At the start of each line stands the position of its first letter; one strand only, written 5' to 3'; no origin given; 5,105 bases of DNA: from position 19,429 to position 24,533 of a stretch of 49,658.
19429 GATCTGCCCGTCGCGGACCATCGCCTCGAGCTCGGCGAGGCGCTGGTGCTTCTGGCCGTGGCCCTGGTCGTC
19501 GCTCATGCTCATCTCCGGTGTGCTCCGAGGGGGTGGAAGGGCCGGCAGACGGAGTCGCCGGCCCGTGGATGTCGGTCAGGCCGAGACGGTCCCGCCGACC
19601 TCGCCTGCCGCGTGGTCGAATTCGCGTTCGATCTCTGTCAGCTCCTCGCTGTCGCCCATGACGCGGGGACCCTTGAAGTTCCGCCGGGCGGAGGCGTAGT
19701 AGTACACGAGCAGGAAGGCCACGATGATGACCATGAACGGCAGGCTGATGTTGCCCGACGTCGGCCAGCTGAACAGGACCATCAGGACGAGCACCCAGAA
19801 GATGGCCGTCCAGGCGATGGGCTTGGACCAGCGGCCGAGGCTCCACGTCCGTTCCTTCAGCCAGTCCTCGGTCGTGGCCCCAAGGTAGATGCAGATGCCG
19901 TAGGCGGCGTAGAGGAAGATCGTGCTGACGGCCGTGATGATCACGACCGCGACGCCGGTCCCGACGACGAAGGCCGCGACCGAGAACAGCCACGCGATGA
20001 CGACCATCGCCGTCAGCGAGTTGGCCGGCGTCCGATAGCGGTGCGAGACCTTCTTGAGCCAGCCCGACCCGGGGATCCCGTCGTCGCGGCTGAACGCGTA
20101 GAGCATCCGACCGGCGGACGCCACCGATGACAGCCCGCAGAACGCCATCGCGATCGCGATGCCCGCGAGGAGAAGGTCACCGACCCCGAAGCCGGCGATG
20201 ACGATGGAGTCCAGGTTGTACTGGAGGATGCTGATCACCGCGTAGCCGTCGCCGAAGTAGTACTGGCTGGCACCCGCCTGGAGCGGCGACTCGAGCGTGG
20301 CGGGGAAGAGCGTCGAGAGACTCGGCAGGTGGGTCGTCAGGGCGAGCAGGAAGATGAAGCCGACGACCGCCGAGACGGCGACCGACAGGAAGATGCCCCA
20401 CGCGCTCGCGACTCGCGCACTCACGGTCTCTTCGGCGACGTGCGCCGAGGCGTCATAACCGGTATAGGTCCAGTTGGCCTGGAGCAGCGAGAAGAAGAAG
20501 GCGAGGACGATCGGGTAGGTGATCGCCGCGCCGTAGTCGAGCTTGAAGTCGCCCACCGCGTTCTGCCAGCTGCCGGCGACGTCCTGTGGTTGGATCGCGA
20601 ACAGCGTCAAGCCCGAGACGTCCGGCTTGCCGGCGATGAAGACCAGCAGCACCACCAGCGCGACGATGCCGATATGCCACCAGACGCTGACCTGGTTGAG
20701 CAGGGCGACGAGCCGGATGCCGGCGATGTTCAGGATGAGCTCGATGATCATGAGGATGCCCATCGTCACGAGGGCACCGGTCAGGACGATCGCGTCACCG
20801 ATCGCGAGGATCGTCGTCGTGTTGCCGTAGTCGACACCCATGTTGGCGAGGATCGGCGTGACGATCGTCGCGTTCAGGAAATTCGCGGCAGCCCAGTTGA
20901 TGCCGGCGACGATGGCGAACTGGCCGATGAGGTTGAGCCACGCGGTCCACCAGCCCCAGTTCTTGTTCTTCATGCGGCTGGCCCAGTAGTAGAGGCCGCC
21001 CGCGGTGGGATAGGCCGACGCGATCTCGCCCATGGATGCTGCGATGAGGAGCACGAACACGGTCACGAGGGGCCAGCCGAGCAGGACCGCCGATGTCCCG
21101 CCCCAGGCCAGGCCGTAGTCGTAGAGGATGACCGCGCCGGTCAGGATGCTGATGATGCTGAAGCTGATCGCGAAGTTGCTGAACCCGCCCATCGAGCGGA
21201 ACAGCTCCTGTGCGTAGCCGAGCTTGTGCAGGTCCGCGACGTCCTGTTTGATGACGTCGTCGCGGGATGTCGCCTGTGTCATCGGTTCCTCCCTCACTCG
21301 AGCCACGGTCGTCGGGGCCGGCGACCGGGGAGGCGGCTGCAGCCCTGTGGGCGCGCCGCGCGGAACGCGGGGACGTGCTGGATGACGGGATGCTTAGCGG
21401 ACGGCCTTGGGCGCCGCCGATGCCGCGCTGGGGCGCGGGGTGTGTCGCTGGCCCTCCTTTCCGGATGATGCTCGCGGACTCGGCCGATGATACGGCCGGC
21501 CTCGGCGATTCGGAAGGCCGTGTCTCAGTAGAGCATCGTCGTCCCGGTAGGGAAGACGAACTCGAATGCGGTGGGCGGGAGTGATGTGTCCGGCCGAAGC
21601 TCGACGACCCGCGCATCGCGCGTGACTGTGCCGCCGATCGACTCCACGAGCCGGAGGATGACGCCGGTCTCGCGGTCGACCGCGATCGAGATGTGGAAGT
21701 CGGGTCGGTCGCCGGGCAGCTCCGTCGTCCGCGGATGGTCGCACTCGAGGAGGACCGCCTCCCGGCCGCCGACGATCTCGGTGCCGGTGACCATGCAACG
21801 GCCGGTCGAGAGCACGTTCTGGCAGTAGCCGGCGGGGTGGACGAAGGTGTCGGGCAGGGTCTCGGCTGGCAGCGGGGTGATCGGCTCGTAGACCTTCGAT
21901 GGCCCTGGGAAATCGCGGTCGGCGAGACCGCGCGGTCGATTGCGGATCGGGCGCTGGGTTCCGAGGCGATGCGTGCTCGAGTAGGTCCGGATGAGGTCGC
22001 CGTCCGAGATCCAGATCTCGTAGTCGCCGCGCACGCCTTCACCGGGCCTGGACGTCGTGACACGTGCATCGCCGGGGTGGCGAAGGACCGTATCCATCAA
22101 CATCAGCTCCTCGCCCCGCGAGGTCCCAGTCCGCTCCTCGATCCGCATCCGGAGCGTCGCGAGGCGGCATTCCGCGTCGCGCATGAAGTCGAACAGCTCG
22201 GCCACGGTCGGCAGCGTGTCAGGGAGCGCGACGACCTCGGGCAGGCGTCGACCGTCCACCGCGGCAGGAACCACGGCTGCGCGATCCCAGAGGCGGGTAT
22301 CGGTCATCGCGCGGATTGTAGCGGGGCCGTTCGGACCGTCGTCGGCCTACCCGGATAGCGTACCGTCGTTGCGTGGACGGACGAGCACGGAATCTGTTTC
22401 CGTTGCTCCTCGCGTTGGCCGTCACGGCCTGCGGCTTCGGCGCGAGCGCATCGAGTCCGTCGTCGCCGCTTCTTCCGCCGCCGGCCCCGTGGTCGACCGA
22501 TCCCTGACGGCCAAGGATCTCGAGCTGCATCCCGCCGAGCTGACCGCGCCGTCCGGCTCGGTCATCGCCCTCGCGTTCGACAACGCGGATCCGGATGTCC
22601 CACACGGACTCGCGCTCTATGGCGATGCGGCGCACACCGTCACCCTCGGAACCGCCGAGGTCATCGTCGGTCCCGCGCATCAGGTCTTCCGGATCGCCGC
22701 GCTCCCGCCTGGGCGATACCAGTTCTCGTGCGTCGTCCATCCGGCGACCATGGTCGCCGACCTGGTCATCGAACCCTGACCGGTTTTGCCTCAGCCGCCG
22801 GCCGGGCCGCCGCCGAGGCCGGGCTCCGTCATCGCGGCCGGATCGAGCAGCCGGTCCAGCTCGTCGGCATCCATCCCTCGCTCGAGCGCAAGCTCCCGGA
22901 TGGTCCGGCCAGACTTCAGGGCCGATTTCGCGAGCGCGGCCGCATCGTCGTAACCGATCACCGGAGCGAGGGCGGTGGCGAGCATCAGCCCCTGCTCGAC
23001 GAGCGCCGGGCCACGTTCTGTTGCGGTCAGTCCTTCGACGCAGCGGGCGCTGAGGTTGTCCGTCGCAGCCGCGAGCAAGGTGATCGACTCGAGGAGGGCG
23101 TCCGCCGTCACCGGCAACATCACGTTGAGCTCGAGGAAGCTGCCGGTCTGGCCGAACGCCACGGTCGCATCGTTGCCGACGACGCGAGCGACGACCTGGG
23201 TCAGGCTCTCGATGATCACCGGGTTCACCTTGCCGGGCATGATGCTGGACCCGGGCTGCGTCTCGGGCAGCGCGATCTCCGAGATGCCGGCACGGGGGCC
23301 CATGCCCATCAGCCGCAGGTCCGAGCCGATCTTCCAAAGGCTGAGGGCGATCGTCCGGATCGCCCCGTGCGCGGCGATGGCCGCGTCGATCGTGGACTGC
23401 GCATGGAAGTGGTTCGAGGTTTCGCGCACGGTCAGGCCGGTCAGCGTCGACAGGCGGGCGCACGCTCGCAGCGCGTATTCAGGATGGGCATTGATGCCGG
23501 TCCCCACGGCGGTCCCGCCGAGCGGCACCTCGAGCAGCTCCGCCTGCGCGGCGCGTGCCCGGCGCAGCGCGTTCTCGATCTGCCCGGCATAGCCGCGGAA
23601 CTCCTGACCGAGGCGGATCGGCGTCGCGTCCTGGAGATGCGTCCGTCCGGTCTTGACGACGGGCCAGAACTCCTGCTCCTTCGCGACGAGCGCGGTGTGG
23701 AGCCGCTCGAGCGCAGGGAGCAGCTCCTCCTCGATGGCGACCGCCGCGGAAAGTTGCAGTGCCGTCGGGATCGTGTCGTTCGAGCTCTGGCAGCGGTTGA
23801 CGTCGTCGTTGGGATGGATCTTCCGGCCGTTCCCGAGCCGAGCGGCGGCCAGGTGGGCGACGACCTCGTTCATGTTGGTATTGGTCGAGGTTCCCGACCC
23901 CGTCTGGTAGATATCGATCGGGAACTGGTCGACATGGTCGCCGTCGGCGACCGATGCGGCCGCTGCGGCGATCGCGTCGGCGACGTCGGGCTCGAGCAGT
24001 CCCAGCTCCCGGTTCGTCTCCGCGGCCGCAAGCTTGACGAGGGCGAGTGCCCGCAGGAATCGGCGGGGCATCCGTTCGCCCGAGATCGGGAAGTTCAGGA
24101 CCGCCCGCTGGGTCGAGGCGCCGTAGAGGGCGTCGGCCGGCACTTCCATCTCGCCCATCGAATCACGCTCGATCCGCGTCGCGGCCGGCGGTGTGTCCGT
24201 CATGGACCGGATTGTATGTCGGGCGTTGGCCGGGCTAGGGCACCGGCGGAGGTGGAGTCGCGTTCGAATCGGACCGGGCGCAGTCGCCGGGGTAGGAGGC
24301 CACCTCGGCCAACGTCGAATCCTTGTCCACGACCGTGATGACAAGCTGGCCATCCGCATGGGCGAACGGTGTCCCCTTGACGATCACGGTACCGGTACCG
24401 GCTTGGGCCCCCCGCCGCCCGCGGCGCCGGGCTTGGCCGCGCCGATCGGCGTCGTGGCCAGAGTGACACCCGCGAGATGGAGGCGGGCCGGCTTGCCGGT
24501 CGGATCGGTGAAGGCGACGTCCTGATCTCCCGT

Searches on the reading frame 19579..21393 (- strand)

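Call 23: search_protein_families(library=pfam, proteins=[window:19579-21393:-], max_evalue=0.00001)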
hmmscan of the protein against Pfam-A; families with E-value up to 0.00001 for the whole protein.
window:19579-21393:- (605 aa): 2 families
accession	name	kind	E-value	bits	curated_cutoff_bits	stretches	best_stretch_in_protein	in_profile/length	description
PF13520.12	AA_permease_2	-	6.6e-39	134.5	27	1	70-558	3-420/427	Amino acid permease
PF00324.27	AA_permease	-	3.8e-19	69.1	24.6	1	91-541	19-417/470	Amino acid permease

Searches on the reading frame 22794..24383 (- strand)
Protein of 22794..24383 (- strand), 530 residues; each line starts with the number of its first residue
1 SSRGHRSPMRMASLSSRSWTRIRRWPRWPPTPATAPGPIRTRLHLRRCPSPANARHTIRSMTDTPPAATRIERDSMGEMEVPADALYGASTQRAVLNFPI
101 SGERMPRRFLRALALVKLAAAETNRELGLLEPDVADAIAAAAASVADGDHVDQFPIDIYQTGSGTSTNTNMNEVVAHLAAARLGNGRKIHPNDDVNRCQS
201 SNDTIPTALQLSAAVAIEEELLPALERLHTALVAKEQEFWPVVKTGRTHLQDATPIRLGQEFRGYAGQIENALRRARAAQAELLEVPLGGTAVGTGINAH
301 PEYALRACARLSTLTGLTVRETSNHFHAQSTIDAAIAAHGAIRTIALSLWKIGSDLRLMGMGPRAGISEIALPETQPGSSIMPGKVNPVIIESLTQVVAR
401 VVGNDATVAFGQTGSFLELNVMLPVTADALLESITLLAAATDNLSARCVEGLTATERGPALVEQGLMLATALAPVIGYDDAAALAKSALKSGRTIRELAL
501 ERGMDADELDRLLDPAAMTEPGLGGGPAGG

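Call 24: search_protein_families(library=pfam, proteins=[window:22794-24383:-], max_evalue=0.00001)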
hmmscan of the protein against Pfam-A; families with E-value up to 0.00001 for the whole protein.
window:22794-24383:- (530 aa): 2 families
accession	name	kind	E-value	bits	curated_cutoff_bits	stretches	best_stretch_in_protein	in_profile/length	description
PF00206.25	Lyase_1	-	3.3e-95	319.5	27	1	77-403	1-312/312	Lyase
PF10415.14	FumaraseC_C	-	5.6e-21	75.1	32.5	1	468-520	1-54/54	Fumarase C C-terminus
